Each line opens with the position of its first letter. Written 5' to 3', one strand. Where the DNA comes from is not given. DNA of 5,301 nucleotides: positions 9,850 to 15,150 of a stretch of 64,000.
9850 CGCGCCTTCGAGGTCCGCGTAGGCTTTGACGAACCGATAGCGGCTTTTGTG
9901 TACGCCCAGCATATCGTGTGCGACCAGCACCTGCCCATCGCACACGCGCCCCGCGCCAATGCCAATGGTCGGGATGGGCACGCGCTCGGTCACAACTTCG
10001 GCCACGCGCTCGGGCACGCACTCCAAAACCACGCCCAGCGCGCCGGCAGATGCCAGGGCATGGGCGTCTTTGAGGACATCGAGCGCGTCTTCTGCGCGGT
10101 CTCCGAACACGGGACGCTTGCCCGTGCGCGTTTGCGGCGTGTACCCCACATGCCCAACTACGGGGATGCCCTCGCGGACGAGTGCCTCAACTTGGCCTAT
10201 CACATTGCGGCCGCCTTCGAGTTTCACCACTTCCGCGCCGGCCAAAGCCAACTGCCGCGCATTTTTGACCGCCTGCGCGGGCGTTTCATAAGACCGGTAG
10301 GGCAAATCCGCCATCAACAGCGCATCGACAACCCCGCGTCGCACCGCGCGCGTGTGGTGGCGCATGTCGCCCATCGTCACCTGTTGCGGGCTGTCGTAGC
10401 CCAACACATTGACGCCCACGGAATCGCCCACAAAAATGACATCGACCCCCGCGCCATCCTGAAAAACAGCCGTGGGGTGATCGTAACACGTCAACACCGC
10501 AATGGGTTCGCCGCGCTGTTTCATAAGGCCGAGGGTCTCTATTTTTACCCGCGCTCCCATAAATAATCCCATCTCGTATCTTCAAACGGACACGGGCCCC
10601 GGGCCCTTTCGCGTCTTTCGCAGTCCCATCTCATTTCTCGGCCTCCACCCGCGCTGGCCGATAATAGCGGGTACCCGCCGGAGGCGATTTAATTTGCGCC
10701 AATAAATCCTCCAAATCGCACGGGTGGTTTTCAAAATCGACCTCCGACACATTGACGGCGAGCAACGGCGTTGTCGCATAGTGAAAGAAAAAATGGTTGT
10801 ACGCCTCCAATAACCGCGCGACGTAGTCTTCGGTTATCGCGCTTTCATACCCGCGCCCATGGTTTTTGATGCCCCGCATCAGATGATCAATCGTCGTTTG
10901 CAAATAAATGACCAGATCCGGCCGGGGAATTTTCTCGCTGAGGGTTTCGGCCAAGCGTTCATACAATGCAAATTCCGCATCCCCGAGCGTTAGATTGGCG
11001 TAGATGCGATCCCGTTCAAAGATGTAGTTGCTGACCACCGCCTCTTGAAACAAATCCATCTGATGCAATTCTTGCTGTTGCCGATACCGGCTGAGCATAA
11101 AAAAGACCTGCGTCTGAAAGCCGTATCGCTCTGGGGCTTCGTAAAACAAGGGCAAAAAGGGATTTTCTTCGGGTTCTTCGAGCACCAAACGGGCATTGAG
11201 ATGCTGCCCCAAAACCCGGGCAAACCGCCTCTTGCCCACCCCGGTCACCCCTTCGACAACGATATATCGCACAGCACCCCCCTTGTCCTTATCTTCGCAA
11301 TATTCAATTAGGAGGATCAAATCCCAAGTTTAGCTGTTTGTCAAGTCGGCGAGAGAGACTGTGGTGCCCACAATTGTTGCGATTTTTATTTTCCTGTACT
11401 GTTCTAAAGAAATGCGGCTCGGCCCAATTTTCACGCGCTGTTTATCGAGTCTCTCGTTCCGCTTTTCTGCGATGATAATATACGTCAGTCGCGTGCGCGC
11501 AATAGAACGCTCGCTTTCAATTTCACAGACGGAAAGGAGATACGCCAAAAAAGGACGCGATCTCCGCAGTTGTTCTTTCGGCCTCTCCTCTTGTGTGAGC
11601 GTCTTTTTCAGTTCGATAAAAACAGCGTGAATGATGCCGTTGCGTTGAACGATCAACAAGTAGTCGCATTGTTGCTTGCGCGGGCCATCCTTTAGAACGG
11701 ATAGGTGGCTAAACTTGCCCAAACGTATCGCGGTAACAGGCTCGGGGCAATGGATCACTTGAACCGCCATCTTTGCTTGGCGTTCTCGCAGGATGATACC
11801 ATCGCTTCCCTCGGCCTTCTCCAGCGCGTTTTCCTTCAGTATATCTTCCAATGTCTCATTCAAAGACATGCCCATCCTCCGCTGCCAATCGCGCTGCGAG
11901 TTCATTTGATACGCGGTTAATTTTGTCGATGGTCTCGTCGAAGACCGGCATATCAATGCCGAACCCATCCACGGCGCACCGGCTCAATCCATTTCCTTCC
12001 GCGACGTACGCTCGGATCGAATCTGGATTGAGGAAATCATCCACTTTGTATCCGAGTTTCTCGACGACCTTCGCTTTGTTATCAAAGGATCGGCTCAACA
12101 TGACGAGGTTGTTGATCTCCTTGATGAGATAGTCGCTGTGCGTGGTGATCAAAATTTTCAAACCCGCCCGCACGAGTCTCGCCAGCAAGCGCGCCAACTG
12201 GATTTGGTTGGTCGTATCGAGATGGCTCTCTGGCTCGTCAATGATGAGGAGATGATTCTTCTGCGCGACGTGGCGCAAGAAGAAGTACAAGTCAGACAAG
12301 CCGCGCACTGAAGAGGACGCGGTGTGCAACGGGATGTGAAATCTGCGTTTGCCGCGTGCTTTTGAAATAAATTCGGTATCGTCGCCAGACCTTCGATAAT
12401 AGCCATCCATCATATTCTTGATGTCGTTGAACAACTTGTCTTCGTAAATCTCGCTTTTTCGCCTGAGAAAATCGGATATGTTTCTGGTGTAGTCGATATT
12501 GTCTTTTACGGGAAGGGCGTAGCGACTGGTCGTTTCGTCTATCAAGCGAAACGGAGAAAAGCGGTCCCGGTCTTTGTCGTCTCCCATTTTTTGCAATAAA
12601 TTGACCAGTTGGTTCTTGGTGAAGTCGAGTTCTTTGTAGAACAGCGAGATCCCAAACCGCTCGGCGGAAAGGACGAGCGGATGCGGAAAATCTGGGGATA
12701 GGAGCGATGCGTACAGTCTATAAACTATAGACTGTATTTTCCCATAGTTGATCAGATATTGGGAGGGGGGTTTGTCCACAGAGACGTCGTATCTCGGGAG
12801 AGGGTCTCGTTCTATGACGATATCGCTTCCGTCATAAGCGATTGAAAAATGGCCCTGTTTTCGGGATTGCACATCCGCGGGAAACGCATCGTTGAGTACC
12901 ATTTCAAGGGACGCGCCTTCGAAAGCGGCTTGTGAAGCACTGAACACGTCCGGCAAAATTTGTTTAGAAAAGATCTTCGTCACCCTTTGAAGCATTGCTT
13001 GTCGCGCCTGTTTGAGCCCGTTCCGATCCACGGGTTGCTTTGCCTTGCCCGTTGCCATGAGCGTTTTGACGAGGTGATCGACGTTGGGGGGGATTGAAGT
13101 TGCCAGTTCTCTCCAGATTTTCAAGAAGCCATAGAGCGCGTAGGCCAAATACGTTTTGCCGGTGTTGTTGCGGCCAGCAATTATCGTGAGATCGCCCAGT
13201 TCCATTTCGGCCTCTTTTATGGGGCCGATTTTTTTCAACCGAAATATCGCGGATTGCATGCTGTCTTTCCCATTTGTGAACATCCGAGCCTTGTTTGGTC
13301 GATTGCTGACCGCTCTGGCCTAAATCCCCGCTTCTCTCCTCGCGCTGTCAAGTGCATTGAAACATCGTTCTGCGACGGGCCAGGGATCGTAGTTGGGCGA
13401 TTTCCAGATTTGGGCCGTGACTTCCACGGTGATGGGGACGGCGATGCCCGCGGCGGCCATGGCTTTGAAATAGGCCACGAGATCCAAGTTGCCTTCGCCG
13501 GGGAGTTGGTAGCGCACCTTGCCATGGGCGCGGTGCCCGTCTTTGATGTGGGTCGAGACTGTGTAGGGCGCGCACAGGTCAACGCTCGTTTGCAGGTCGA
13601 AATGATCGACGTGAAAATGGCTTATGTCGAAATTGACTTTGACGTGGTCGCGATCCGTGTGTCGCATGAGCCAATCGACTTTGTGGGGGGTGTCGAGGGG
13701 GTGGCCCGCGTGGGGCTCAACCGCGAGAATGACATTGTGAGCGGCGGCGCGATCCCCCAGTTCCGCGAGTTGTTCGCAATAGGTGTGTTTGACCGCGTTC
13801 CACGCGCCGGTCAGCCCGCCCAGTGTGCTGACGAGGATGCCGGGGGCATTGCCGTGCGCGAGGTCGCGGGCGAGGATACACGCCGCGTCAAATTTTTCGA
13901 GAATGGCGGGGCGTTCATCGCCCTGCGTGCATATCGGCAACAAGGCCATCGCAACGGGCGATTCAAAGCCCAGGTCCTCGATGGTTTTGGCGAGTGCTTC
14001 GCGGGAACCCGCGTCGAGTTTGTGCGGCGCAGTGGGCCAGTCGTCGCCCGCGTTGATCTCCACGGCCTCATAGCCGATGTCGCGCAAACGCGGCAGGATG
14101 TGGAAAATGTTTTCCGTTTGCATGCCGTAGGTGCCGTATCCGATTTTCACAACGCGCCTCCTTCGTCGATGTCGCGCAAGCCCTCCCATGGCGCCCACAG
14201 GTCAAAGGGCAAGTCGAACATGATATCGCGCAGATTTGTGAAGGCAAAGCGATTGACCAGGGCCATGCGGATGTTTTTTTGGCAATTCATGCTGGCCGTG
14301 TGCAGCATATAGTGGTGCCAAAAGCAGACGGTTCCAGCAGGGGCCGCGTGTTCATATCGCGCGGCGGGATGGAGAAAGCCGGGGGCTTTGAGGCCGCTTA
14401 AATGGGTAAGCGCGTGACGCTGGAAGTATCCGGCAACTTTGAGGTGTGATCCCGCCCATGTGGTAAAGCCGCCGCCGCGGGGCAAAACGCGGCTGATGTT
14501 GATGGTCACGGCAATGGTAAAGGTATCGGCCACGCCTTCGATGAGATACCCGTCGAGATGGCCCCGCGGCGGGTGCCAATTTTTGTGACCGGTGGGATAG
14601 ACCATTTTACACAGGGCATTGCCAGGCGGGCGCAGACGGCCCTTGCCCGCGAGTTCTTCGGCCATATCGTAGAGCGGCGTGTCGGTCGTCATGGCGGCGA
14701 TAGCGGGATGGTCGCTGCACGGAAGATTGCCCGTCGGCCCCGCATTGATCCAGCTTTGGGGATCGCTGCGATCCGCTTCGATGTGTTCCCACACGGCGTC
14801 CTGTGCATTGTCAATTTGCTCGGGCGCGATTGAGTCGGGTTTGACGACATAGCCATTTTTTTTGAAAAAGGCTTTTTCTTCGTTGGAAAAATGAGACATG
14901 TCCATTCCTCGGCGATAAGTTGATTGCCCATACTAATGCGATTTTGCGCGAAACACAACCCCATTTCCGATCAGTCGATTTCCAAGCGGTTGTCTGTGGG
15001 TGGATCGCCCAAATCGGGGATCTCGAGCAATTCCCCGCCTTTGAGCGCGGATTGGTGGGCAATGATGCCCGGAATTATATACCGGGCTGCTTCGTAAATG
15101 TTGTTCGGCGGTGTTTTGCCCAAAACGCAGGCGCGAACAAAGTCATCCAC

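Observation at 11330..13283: Low-GC two-gene cassette: ABC/OLD-type ATPase plus small PD-(D/E)xK-like protein (candidate uncharacterised defence system)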

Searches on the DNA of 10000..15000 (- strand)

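Call 79: search_rna_families(source=window, start=10000, end=15000, threshold=evalue, max_evalue=0.1)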
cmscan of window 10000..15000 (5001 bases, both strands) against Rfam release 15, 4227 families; matches with E-value up to 0.1: 0.
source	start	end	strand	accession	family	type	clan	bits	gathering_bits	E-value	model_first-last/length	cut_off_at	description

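Call 95: search_dna_similar(query=L057:1352-3350:+, collection=ecoli_genomes, mode=distant, max_rows=30, rows=spread)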
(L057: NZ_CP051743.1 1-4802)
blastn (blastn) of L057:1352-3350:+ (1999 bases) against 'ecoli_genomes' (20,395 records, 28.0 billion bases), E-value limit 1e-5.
Records with a match: 3; places in all: 3; records where one place covers at least 80% of the query: 2.
Genomes with a match: 3 of 5426; with a place that covers at least 80% of the query: 2. Places per genome that has any: lowest 1, median 1, highest 1. On chromosomes: 0 places; on plasmids: 3.
Best place of each record, by identity: >=99% 2; 60-80% 1.
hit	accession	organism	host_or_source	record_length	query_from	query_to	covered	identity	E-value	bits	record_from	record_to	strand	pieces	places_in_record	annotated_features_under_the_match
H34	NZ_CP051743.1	Escherichia coli strain SCU-105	Homo sapiens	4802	1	1999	100%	100.0%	0e+0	3606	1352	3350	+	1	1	AAA family ATPase | hypothetical protein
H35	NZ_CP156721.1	Escherichia coli strain EC596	Homo sapiens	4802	1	1999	100%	99.8%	0e+0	3588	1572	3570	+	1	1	AAA family ATPase | hypothetical protein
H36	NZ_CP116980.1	Escherichia coli strain CUVM53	Sus scrofa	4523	931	1167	12%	70.4%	9e-18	103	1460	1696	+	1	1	AAA family ATPase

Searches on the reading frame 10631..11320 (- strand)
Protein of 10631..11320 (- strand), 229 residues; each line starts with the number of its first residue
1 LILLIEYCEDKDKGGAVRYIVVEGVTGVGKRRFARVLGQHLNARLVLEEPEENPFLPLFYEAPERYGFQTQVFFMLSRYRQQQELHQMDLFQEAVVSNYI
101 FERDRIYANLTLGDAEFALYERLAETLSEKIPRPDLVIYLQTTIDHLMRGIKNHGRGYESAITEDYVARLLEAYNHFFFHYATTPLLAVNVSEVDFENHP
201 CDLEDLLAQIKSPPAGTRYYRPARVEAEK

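Call 37: find_related_loci(query=window:10631-11320:-, collection=genome_contigs, flank=8000)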
Query window:10631-11320:- (229 aa) in genome_contigs; peptide patterns used: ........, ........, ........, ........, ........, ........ (x = any residue, [..] = any of these).
444 stretches matched a pattern; 410 encode a relative of the query (tblastn E <= 1e-3); the best 80 are kept; 80 distinct loci.
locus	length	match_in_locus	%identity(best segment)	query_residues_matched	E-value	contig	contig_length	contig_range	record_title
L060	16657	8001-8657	93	11-229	3e-136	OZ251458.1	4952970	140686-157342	MAG: Candidatus Latescibacterota bacterium isolate 0d485872-e18d-4011-b7de-a34ce824adf8 genome assembly, chromosome: 1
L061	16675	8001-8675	89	5-229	3e-133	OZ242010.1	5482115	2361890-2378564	MAG: Candidatus Latescibacterota bacterium isolate 318c57a3-5c92-4b38-acc3-b9680ed3e2d2 genome assembly, chromosome: 1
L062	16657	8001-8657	86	11-229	2e-126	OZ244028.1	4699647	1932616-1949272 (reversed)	MAG: Candidatus Latescibacterota bacterium isolate bd5b79a9-654a-4f06-b92f-bece6890e083 genome assembly, chromosome: 1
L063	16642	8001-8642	81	16-229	4e-119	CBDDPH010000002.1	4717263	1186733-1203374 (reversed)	MAG: Candidatus Latescibacterota bacterium isolate fcaf43fe-a799-4ace-af36-b323ac78cc8e genome assembly, contig: contig_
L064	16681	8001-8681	78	5-229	1e-113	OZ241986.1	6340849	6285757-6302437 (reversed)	MAG: Candidatus Latescibacterota bacterium isolate 0d522d25-140f-41b3-910f-d932058e053c genome assembly, chromosome: 1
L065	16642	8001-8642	83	16-229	1e-113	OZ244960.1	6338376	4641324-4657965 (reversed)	MAG: Candidatus Latescibacterota bacterium isolate 84ceb019-2832-410a-8319-f59b3e32517b genome assembly, chromosome: 1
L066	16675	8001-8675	80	5-229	2e-113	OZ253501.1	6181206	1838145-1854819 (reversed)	MAG: Candidatus Latescibacterota bacterium isolate f485d00f-16df-4488-a4d1-ddfd292eb512 genome assembly, chromosome: 1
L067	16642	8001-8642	81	16-229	3e-113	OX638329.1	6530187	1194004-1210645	MAG: uncultured Latescibacteria bacterium isolate 03e23b1f-02ed-4bf0-8d8f-a367d3d93791 genome assembly, chromosome: 1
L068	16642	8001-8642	83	16-229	2e-113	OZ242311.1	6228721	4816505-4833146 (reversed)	MAG: Candidatus Latescibacterota bacterium isolate bccf755e-c1ee-4055-8c2e-878efcd7d1d4 genome assembly, chromosome: 1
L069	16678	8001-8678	77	6-229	8e-112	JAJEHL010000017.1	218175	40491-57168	MAG: Candidatus Latescibacterota bacterium isolate p16x60bins.49 k141_577844, whole genome shotgun sequence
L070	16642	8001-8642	81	16-229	1e-111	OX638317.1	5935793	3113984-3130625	MAG: uncultured Latescibacteria bacterium isolate cbbe8a84-e08a-4d06-a76e-2eb930d8ff24 genome assembly, chromosome: 1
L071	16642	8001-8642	80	16-229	3e-111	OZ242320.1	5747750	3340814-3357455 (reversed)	MAG: Candidatus Latescibacterota bacterium isolate 06f19266-885c-4d39-bf7e-e57a8b9e9c03 genome assembly, chromosome: 1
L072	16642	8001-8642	79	16-229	7e-111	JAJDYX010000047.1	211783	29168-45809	MAG: Candidatus Latescibacterota bacterium isolate jk18x34bins.57 k141_24368, whole genome shotgun sequence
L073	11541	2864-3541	77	6-229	7e-108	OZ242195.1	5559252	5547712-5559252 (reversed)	MAG: Candidatus Latescibacterota bacterium isolate a57e98d2-c2a9-4833-8eaa-f85fbefd33d8 genome assembly, chromosome: 1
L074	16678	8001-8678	76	6-229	3e-107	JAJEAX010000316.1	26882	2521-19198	MAG: Candidatus Latescibacterota bacterium isolate jk18x7bins.9 k141_293277, whole genome shotgun sequence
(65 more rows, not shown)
